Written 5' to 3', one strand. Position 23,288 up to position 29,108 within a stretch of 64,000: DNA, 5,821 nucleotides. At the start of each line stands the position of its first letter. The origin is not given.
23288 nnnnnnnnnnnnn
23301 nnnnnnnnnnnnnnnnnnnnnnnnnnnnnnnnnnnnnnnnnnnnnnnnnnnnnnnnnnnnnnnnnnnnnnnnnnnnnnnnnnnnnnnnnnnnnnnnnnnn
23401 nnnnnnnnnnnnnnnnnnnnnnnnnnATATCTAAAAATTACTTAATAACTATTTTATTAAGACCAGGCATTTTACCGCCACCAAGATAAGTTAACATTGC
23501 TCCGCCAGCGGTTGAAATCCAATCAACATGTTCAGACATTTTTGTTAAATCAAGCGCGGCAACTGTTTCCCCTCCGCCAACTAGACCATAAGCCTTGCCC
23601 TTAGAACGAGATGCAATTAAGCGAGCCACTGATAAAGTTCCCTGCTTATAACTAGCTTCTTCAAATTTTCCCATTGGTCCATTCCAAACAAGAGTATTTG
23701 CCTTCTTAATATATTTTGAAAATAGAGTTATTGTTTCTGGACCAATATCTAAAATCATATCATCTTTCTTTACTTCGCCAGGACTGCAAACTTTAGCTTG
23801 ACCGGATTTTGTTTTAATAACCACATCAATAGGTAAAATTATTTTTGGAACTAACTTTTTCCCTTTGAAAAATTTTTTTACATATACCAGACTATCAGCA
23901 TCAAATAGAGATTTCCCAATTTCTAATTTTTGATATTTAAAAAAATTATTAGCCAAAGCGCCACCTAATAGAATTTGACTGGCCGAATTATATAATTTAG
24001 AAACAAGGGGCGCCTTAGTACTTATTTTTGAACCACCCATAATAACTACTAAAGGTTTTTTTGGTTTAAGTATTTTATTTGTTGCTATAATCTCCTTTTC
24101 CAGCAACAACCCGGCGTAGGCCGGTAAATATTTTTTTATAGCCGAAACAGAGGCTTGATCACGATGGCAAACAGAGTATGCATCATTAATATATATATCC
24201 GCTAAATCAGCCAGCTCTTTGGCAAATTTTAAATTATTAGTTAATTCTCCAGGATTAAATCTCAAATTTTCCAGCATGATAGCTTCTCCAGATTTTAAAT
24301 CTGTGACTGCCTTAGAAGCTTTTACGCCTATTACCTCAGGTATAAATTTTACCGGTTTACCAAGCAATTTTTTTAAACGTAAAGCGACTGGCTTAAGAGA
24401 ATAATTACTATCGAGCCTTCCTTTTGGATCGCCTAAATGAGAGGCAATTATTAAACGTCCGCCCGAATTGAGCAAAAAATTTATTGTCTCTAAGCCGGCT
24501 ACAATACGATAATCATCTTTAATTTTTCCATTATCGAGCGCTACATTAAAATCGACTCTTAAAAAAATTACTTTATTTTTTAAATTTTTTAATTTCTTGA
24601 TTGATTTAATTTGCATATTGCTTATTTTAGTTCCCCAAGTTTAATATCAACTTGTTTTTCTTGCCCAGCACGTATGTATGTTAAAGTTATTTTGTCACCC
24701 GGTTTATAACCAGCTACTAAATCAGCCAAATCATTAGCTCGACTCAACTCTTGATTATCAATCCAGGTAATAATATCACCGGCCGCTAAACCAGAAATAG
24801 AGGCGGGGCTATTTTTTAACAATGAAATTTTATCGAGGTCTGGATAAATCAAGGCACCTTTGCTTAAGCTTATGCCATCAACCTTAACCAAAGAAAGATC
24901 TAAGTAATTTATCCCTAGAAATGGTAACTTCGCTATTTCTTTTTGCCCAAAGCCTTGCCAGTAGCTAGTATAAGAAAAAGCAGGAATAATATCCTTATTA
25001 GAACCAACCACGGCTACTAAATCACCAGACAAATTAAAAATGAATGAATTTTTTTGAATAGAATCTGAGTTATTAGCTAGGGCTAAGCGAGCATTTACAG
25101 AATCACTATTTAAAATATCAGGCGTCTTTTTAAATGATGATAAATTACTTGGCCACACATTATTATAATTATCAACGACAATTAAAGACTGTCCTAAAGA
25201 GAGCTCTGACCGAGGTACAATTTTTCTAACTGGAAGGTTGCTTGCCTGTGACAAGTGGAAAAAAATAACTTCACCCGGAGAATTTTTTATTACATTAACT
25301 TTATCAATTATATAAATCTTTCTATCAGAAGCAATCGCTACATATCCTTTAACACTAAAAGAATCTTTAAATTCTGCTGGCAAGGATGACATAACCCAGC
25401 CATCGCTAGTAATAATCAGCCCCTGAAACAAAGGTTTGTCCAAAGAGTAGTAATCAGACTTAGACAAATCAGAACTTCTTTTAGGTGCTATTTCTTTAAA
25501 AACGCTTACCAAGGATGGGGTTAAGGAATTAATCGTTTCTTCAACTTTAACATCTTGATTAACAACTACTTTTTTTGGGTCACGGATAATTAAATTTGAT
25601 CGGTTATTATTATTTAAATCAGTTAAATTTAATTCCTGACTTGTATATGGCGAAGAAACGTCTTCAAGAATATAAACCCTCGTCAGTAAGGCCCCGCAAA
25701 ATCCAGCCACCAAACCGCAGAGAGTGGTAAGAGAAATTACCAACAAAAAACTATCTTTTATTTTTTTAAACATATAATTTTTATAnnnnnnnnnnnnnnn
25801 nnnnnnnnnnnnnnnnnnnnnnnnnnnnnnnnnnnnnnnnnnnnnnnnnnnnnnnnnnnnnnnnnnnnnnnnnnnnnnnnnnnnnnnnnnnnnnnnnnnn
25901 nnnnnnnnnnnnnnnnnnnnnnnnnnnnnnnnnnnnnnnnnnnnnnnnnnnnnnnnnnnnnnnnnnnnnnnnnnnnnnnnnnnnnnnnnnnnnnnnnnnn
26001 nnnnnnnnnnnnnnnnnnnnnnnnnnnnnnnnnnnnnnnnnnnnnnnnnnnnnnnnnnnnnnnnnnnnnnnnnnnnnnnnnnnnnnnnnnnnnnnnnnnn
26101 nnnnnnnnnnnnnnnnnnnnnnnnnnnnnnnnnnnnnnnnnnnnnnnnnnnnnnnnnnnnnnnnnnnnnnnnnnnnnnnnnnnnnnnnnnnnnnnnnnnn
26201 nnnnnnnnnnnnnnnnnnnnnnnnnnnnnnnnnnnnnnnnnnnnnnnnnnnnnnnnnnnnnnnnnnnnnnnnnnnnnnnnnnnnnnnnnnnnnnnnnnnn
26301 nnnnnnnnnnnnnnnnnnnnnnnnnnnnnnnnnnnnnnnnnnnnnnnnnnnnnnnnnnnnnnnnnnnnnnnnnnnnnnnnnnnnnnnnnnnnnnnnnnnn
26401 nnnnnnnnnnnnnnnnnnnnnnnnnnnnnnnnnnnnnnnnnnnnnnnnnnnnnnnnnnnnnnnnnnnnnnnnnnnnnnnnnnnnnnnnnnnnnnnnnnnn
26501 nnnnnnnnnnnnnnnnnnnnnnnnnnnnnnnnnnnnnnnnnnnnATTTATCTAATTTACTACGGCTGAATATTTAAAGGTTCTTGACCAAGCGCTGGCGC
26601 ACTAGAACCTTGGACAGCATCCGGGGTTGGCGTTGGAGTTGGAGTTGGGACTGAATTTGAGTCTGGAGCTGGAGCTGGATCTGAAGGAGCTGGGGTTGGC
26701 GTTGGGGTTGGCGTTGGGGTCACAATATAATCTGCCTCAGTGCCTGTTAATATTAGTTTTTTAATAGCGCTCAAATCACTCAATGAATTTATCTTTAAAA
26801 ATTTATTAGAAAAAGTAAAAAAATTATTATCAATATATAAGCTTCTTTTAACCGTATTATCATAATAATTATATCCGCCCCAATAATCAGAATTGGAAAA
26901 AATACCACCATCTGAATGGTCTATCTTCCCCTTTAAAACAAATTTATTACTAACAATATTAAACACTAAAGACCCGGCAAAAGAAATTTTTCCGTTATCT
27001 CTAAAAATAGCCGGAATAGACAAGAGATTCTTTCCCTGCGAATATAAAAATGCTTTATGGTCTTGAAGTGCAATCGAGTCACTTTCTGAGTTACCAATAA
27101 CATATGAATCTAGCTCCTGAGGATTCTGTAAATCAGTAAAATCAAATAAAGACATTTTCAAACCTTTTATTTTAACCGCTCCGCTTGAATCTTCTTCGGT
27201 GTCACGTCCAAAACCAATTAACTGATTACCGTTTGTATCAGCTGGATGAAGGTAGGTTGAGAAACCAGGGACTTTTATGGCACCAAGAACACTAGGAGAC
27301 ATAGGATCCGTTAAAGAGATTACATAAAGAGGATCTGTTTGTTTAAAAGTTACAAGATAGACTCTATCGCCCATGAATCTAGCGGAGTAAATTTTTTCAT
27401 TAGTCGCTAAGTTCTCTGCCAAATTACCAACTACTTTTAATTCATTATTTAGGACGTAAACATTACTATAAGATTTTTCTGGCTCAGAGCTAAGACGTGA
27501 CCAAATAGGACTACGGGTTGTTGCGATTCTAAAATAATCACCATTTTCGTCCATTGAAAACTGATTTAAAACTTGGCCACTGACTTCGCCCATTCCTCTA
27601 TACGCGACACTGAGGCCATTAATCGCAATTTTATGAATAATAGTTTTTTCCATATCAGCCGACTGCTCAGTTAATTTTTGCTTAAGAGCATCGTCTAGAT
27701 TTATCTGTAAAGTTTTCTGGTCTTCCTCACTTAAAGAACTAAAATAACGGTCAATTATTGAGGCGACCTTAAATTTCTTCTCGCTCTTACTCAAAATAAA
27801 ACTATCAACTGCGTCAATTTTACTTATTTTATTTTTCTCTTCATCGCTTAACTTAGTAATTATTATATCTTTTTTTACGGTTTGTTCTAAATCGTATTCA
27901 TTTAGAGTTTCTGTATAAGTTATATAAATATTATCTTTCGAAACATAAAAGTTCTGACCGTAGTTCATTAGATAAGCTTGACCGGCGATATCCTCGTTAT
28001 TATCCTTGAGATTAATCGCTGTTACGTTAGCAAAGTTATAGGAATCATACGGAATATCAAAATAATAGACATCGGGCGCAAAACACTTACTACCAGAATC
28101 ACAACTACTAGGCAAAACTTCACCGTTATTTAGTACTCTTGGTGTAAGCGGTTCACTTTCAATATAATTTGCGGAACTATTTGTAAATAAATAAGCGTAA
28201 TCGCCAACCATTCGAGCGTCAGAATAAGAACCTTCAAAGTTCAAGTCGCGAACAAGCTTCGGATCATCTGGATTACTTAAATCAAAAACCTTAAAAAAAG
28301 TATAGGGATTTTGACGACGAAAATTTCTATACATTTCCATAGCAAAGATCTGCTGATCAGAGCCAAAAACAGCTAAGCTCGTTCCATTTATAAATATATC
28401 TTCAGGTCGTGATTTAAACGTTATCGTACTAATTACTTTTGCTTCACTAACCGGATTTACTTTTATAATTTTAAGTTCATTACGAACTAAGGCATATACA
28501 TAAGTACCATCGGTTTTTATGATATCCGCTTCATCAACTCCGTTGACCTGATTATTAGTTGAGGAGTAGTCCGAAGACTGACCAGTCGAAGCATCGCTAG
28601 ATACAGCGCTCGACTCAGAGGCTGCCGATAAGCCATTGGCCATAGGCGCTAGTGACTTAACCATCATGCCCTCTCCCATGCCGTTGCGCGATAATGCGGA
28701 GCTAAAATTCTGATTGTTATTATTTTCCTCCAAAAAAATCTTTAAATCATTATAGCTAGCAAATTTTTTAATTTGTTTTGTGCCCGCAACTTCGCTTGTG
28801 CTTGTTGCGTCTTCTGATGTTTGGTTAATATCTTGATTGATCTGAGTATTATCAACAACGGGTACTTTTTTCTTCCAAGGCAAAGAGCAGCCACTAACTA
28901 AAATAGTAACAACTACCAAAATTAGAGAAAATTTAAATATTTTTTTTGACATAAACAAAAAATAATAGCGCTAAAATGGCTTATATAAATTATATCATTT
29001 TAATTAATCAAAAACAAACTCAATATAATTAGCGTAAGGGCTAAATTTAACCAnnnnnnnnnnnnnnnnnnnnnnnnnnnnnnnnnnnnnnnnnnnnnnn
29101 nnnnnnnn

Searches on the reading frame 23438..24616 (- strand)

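Call 11: search_protein_families(library=pfam, proteins=[window:23438-24616:-], max_evalue=0.001)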
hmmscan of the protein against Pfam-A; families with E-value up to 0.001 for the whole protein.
window:23438-24616:- (392 aa): 1 family
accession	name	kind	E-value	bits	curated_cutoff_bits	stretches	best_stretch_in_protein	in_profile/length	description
PF00162.24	PGK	-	4.2e-126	421.4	27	1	11-380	5-378/379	Phosphoglycerate kinase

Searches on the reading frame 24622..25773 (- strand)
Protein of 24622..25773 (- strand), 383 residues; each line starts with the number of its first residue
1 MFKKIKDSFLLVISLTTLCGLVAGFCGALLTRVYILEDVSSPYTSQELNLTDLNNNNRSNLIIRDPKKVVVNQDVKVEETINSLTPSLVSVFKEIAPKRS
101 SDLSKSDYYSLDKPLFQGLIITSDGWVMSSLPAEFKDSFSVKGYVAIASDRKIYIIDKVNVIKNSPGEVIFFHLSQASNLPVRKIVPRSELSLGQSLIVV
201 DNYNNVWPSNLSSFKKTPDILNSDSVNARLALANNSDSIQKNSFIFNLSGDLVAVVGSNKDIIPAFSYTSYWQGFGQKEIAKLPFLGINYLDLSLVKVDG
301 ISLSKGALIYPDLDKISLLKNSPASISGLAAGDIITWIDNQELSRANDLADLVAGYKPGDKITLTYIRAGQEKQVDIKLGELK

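Call 11: search_protein_families(library=pfam, proteins=[window:24622-25773:-], max_evalue=0.001)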
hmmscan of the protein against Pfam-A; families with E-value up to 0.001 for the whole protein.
window:24622-25773:- (383 aa): 2 families
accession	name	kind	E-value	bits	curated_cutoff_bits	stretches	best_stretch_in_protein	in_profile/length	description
PF13180.12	PDZ_2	-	4.3e-12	46.6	27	1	320-379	21-80/80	PDZ domain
PF17820.7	PDZ_6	-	4.4e-07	30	27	1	320-368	7-54/54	PDZ domain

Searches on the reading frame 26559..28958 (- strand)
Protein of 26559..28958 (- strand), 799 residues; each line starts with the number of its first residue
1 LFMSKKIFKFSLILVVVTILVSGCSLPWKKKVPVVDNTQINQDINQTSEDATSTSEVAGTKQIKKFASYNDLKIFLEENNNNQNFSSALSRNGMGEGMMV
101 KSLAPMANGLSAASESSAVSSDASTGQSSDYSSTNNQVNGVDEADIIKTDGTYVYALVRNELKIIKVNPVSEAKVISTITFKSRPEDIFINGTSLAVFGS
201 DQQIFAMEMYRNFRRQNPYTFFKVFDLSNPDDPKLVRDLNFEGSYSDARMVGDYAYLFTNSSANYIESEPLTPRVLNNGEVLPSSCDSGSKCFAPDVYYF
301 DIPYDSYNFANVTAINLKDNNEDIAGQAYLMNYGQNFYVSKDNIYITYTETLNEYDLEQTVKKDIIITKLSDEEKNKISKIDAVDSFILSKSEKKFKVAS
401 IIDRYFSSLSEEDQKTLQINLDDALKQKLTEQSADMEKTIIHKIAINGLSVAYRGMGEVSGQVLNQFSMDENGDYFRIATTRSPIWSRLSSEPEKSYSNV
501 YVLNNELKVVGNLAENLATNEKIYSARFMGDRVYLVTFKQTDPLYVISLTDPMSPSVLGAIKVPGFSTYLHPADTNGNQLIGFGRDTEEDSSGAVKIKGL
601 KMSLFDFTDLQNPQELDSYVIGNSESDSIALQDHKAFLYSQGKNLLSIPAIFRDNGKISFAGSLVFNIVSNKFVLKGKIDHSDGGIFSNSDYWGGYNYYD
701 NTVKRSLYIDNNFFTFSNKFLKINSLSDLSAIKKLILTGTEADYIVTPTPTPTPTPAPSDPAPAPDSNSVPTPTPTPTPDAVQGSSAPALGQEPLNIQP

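Call 11: search_protein_families(library=pfam, proteins=[window:26559-28958:-], max_evalue=0.001)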
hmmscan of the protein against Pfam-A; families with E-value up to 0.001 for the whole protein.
window:26559-28958:- (799 aa): 1 family
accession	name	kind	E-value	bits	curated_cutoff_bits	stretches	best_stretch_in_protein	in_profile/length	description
PF09826.15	Beta_propel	-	4.3e-143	478.2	22.4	1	131-729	1-495/495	Beta propeller domain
